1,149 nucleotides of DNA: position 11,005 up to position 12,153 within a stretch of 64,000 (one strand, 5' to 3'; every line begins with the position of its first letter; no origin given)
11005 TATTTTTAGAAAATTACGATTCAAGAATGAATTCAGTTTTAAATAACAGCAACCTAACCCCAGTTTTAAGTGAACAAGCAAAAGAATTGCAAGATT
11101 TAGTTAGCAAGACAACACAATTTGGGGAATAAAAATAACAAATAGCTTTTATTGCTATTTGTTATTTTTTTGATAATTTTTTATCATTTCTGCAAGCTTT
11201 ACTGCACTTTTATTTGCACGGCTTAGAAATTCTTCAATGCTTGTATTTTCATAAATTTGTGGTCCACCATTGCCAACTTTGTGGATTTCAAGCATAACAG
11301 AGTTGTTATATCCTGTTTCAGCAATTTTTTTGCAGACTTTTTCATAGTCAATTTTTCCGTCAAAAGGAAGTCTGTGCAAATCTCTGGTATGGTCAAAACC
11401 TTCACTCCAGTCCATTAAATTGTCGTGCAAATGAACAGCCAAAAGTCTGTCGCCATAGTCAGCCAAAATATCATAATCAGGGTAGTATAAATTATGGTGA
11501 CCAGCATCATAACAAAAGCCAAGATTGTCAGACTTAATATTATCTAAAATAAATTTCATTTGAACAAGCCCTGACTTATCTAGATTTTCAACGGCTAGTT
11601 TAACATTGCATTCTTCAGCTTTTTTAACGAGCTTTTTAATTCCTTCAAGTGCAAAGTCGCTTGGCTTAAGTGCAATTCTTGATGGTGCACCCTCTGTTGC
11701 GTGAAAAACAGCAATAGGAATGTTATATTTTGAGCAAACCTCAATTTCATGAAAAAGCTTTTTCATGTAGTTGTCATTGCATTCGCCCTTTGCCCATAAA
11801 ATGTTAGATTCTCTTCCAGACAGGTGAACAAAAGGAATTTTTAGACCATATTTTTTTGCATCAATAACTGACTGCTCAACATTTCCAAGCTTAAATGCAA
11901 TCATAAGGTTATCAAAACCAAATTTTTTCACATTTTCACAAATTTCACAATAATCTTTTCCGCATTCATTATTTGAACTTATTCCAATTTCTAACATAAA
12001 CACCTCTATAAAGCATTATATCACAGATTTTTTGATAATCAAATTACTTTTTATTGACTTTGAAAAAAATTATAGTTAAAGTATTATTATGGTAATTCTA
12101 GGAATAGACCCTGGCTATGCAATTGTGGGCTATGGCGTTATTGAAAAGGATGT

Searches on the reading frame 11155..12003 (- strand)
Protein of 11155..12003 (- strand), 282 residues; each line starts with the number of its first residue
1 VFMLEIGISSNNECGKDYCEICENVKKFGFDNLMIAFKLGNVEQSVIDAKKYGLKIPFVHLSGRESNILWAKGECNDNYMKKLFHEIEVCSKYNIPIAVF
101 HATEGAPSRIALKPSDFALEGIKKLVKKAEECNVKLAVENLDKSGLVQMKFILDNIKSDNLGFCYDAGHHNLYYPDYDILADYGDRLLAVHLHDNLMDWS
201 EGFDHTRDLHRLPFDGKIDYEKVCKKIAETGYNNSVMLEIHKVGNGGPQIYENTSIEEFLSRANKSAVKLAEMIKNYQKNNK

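Call 35: search_protein_families(library=pfam, proteins=[window:11155-12003:-], max_evalue=0.001)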
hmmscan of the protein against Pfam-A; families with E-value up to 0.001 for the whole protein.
window:11155-12003:- (282 aa): 1 family
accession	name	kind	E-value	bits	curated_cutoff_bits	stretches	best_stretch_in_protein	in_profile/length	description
PF01261.30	AP_endonuc_2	-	3.7e-27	96.1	31.1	1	25-246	4-234/249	Xylose isomerase-like TIM barrel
